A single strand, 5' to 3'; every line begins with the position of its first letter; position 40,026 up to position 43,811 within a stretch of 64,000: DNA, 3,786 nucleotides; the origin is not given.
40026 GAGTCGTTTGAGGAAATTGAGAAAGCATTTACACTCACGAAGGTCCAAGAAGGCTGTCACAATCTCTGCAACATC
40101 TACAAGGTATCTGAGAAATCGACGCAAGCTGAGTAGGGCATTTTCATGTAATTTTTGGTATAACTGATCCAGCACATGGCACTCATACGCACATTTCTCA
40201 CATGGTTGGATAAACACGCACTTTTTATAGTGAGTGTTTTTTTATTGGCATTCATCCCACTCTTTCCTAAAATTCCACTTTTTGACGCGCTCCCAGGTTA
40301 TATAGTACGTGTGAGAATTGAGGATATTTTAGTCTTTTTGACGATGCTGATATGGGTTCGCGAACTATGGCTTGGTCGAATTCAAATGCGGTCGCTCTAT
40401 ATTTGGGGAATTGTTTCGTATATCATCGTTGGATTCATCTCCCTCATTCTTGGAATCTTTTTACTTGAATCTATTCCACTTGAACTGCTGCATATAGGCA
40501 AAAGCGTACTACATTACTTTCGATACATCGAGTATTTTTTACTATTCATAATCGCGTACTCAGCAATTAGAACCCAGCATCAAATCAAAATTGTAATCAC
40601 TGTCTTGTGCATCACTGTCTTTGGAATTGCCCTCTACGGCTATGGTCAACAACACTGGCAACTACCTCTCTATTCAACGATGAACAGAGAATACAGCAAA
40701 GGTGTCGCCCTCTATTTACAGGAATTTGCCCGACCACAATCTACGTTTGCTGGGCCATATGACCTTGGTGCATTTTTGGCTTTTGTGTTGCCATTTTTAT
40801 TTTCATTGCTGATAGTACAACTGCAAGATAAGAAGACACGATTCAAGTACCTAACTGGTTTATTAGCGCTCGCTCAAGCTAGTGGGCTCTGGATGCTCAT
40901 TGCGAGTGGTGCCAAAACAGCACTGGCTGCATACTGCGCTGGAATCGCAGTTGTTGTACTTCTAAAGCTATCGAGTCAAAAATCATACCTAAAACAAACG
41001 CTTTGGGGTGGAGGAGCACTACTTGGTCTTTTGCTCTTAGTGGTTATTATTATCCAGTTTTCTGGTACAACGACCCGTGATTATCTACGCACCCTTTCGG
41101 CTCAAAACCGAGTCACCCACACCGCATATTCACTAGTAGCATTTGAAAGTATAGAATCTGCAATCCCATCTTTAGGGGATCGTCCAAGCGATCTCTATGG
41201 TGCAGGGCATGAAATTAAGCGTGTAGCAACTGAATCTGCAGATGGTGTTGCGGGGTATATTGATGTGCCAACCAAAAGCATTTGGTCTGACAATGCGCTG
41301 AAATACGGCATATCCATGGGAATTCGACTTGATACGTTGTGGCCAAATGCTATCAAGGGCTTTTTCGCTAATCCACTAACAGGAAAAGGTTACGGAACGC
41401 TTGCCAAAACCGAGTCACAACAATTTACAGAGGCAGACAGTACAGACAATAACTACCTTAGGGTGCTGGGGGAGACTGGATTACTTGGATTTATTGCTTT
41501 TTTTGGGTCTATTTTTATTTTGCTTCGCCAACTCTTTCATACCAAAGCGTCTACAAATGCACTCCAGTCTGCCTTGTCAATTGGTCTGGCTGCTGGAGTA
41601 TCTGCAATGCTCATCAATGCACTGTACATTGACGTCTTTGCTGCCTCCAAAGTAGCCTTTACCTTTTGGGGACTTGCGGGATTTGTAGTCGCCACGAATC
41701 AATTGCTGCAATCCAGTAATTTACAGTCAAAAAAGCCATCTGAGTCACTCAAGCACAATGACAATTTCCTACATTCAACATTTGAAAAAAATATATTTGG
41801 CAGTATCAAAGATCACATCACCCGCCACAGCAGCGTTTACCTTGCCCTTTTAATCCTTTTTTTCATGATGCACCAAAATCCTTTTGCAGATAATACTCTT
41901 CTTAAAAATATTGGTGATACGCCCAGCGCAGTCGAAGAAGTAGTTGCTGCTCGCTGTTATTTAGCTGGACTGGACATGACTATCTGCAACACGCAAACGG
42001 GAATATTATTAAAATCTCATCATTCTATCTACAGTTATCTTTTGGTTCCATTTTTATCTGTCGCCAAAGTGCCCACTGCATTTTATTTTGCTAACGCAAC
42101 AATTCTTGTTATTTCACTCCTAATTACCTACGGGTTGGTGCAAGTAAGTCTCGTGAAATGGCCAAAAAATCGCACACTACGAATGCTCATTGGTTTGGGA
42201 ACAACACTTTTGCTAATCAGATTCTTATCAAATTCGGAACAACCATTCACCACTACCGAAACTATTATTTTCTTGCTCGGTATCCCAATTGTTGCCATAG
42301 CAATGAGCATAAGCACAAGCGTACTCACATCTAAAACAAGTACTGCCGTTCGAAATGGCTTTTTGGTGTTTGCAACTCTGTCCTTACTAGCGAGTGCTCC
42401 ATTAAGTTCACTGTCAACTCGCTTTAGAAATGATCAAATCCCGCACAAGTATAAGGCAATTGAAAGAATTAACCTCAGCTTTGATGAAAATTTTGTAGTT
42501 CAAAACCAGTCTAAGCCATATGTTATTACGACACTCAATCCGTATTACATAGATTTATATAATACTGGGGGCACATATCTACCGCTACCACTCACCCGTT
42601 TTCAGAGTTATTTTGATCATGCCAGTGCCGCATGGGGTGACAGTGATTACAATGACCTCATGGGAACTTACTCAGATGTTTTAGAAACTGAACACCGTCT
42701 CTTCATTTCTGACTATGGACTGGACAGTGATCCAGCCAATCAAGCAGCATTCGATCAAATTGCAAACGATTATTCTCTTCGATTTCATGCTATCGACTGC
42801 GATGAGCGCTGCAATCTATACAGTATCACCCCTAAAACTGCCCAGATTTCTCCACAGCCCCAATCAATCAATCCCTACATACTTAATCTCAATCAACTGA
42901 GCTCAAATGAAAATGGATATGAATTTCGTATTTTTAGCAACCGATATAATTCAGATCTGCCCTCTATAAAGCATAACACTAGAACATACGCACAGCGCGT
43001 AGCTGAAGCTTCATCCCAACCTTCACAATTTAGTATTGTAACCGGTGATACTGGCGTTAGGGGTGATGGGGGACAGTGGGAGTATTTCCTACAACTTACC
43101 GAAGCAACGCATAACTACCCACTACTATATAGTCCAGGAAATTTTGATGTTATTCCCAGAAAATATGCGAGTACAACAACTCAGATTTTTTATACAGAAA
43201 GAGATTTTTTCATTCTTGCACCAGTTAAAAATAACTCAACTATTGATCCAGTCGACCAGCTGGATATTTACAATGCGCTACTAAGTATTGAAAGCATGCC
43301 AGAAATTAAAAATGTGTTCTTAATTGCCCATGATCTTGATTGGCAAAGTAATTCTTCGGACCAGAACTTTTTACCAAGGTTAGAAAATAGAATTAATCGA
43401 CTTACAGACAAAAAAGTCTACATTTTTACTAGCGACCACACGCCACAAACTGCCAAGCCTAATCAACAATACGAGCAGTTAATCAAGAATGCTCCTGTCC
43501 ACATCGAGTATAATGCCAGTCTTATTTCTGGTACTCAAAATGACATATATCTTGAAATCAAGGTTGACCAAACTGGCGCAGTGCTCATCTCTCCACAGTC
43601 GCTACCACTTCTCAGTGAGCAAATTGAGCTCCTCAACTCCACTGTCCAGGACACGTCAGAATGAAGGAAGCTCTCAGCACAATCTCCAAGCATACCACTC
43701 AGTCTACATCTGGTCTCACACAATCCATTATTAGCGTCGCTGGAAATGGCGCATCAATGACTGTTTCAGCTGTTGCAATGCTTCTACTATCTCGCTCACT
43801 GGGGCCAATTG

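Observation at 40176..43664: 1162-aa fusion: O-antigen-ligase-like polymerase + GT-C-like module + degenerate metallophosphoesterase-like C-terminus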

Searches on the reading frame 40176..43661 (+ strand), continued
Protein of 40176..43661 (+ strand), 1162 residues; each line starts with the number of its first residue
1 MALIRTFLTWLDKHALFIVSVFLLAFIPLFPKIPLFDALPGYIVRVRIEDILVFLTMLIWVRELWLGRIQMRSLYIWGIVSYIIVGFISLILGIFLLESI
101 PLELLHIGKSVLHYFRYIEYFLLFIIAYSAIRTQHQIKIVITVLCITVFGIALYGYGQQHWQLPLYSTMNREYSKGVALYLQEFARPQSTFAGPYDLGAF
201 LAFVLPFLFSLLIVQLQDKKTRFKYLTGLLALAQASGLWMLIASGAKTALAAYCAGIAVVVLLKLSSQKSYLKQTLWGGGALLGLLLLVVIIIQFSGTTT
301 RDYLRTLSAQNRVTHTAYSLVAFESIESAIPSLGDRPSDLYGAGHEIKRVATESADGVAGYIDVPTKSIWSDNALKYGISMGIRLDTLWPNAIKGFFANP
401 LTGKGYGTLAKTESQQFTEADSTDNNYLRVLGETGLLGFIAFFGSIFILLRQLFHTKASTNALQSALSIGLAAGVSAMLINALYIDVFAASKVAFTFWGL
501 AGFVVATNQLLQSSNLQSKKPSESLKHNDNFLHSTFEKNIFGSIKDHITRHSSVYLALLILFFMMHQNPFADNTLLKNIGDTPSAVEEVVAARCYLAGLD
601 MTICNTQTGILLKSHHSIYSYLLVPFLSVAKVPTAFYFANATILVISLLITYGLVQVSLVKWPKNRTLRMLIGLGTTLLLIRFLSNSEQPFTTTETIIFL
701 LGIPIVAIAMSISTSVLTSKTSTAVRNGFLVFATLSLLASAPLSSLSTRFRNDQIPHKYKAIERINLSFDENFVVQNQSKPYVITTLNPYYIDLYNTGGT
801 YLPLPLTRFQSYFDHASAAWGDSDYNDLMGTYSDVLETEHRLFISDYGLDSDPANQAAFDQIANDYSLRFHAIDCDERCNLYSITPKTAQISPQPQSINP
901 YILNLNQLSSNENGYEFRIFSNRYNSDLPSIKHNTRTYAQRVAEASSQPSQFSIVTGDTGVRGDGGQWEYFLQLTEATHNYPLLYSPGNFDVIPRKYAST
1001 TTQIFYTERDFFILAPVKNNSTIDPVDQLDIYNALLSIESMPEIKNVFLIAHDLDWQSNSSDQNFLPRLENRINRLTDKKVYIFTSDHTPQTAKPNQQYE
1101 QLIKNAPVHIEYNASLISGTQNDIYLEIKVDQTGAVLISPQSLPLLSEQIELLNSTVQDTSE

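Call 53: search_solved_structures(query=A4, max_evalue=1, show_alignments=2)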
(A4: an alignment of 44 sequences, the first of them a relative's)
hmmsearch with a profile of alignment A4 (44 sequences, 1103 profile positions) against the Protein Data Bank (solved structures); distinct sequences matched with E-value up to 1: 6.
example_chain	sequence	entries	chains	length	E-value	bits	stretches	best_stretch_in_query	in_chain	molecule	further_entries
2q8u_A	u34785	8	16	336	0.11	13.7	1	859-976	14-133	Exonuclease, putative | Nuclease SbcCD subunit D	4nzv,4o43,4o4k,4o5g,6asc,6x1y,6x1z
4o24_A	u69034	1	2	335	0.11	13.6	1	859-976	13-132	Exonuclease, putative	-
3qg5_C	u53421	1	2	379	0.47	11.6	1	891-976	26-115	Mre11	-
3thn_A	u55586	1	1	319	0.49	11.5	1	891-976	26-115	Exonuclease, putative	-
2xmo_A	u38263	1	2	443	0.6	11.2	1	892-953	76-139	LMO2642 PROTEIN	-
3tho_B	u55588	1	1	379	0.67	11.1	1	891-976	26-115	Exonuclease, putative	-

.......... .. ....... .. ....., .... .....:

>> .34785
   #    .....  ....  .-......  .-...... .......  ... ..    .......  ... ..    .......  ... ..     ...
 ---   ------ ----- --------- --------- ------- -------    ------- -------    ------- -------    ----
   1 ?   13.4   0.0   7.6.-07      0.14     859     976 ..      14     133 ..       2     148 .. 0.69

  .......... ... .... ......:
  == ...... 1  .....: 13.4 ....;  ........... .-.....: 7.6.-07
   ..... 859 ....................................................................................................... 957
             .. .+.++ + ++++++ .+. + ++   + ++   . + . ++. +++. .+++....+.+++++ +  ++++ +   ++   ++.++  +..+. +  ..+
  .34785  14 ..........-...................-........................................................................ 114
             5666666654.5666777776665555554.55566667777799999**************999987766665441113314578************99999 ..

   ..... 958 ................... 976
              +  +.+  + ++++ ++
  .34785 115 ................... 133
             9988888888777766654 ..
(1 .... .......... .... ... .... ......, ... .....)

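Call 63: find_related_loci(query=A4, collection=genome_contigs, flank=10000)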
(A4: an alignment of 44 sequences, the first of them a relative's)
Query A4 (1162 aa) in genome_contigs; peptide patterns used: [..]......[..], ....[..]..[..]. (x = any residue, [..] = any of these).
598 stretches matched a pattern (row limit reached: there are more); 563 encode a relative of the query (tblastn E <= 1e-3); the best 80 are kept; 78 distinct loci.
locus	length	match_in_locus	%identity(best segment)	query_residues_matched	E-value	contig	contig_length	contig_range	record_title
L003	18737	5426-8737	38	1-1136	0e+0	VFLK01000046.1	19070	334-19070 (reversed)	MAG: Candidatus Paceibacterota bacterium isolate Bin_61_66 c_000004308571, whole genome shotgun sequence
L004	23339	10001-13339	39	5-1100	0e+0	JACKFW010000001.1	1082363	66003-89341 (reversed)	MAG: Pseudomonadales bacterium isolate HK-STAS-PATE-15 HK-STAS-PATE-15_1, whole genome shotgun sequence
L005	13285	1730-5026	37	1-1130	0e+0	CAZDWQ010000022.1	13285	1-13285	MAG TPA_asm: uncultured Pseudomonadales bacterium isolate SRP192515_co1_182 genome assembly, contig: NODE_4553_length_13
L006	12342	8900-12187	38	1-1136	0e+0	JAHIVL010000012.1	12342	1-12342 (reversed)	MAG: Patescibacteria group bacterium isolate MM_PC_MetaG.mb.79 MM_PC_MetaG.mb.79_k141_232002, whole genome shotgun seque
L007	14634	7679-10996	38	1-1138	0e+0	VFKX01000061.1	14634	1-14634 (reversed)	MAG: Candidatus Falkowbacteria bacterium isolate Bin_61_32 c_000000677273, whole genome shotgun sequence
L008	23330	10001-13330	37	1-1136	0e+0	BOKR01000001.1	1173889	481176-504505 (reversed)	MAG: Patescibacteria group bacterium BroJett025 DNA, sequence1, whole genome shotgun sequence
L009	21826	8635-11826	38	1-1132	0e+0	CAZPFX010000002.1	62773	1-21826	MAG TPA_asm: uncultured Pseudomonadales bacterium isolate SRP118108_co5_543 genome assembly, contig: NODE_241_length_627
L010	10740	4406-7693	36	1-1143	0e+0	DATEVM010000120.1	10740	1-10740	MAG TPA_asm: Patescibacteria group bacterium isolate SMAG_U8367 k141_211543, whole genome shotgun sequence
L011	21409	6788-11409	37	16-1143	0e+0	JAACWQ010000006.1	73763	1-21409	MAG: Candidatus Paceibacterota bacterium isolate CG_2015-01t_44_17 CG_2015-01t_curated_scaffold_109, whole genome shotgu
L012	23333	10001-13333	37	8-1139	0e+0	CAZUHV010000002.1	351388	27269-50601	MAG TPA_asm: uncultured Pseudomonadales bacterium isolate binchicken_co277_32 genome assembly, contig: NODE_47_length_35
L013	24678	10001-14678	37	27-1097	0e+0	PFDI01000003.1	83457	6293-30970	MAG: Candidatus Pacebacteria bacterium CG10_big_fil_rev_8_21_14_0_10_44_54 CG10_8_21_14_0.10_scaffold_170_c, whole genom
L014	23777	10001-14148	36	1-1131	0e+0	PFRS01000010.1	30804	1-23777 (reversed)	MAG: Candidatus Pacebacteria bacterium CG_4_9_14_0_2_um_filter_40_15 CG_4_9_14_0.2_um_filter_scaffold_442_c, whole genom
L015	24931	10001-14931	34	8-1127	0e+0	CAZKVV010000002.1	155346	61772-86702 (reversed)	MAG TPA_asm: uncultured Pseudomonadales bacterium isolate SRP286056_co2_531 genome assembly, contig: NODE_73_length_1553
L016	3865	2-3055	35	82-1143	0e+0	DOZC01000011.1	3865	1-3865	MAG TPA_asm: Candidatus Paceibacterota bacterium isolate UBA9650 contig_37809, whole genome shotgun sequence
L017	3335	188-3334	36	27-1048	2e-177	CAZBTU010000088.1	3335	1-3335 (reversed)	MAG TPA_asm: uncultured Pseudomonadales bacterium isolate SRP286056_co2_100 genome assembly, contig: NODE_52081_length_3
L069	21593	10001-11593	41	5-516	2e-111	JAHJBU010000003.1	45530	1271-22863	MAG: Patescibacteria group bacterium isolate Modern_marine.mb.272 Modern_marine.mb.272_k141_107946, whole genome shotgun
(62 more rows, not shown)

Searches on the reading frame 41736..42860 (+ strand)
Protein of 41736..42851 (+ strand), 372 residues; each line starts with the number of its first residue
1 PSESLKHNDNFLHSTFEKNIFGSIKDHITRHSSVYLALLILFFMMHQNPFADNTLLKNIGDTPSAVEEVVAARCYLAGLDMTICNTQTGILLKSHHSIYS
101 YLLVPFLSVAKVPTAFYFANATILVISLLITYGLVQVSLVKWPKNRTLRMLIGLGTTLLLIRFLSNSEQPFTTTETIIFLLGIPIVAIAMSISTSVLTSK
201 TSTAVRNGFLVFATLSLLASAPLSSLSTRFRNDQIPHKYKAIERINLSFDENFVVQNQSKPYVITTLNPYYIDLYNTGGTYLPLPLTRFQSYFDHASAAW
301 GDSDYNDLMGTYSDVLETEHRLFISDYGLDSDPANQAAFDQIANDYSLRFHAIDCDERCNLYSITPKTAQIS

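Call 9: search_protein_families(library=pfam, proteins=[window:41736-42845:+], max_evalue=10)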
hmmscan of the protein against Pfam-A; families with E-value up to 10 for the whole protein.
window:41736-42845:+ (370 aa): 2 families
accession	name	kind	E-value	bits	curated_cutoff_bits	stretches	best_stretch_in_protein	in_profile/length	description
PF09858.14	DUF2085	-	0.12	13.2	25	1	75-157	10-84/90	Predicted membrane protein (DUF2085)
PF19545.4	DUF6069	-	1.9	9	27.2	1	112-198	19-108/129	Family of unknown function (DUF6069)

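Call 24: search_protein_families(library=ncbifam, proteins=[window:41736-42851:+], max_evalue=1)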
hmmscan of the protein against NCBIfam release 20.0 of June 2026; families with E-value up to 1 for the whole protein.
window:41736-42851:+ (372 aa): 0 families

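Call 41: predict_structure(alignment_id=A2)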
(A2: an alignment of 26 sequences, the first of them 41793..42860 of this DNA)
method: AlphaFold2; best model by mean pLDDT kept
length: 356 residues; sequences in the alignment: 26
mean_pLDDT: 90.2   pTM: 0.86
mean pLDDT of the five models: 90.2, 90.1, 89.6, 89.5, 88.7
residues with pLDDT >= 90: 245; 70-90: 94; 50-70: 17; < 50: 0
segments of 3 or more residues with pLDDT < 50: none
pLDDT, mean of each block of 10 residues (from residue 1): 95 95 88 88 92 95 91 95 97 94 96 95 87 94 83 94 95 89 90 86 70 84 92 65 95 90 94 94 92 92 94 95 95 89 92 65
secondary structure, 60 per line:
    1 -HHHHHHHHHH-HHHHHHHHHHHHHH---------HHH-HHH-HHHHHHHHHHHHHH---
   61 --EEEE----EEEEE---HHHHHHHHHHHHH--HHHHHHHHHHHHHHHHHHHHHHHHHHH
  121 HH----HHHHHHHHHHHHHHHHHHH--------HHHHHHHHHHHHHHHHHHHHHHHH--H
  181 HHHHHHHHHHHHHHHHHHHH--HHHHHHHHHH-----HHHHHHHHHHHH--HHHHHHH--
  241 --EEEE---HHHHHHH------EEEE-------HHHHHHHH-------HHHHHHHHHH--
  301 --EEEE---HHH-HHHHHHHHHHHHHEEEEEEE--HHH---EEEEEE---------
elements in order: H2-11 H13-26 H44-57 E63-66 E71-75 H79-91 H94-122 H127-145 H154-177 H180-200 H203-212 H218-229 H232-238 E243-246 H250-256 E263-266 H274-281 H289-298 E303-306 H314-326 E327-333 E342-347

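Call 60: fold_search(model_id=the predicted structure, library=pdb)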
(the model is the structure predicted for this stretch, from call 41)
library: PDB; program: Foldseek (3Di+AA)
matches with E <= 10: 218; with E <= 0.001: 0
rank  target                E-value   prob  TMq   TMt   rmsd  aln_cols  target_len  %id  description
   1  4lec_B                6.8e-02  0.54  0.15  0.23   9.8       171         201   12  Human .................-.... Protein 21A (released 2013-07-17)
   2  4lec_A                1.2e-01  0.85  0.20  0.31   8.6       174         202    9  Human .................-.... Protein 21A (released 2013-07-17)
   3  4mtl_A                1.9e-01  0.87  0.21  0.33   9.1       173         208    8  Human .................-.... Protein 21C (released 2013-10-23)
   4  4mtl_B                1.9e-01  0.77  0.20  0.30   8.6       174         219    9  Human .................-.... Protein 21C (released 2013-10-23)
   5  3fri                  2.7e-01  0.16  0.17  0.22  20.7       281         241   10  Structure of the 16S rRNA methylase RmtB, I222 (released 2009-08-11)
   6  9u47_A                3.0e-01  0.20  0.17  0.19   8.5       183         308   11  Cryo-EM structure of spMETTL16 in complex with U6 snRNA_delta17 (released 2025-08-06)
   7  2f8l                  3.0e-01  0.14  0.17  0.19  17.2       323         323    8  Crystal structure of a putative class i s-adenosylmethionine-dependent methyltransferase (lmo1582) from listeria monocyt (released 2006-01-17)
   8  9u48_A                3.3e-01  0.20  0.17  0.18   8.9       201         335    9  Cryo-EM structure of spMETTL16 in complex with U6 snRNA and SAM (released 2025-08-06)
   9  9a5a_B                4.9e-01  0.30  0.16  0.27  15.2       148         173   12  Integrative model of YABR-IF3 by crosslinking MS and deep learning (released 2024-09-18)
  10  4qpn                  6.7e-01  0.33  0.17  0.26   9.3       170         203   10  Crystal Structure of Human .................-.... Protein 21B (released 2014-07-09)
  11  8vyd_B                6.7e-01  0.16  0.18  0.23  10.0       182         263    8  A novel synthase generates m4(2)C to stabilize the archaeal ribosome (released 2024-11-06)
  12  8age_A                7.4e-01  0.25  0.27  0.18  10.4       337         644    9  Structure of yeast oligosaccharylransferase complex with acceptor peptide bound (released 2022-12-07)
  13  4dzr                  7.4e-01  0.20  0.18  0.30   9.2       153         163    8  The crystal structure of protein-(glutamine-N5) methyltransferase (release factor-specific) from Alicyclobacillus acidoc (released 2012-03-14)
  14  7bvc_A                7.8e-01  0.14  0.21  0.08  17.4       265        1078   15  Cryo-EM structure of Mycobacterium smegmatis arabinosyltransferase EmbA-EmbB-AcpM2 in complex with ethambutol (released 2020-04-29)
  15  8ias_A                8.2e-01  0.25  0.16  0.12  12.9       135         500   15  Crystal structure of Streptococcus pneumoniae pyruvate kinase (released 2023-06-14)
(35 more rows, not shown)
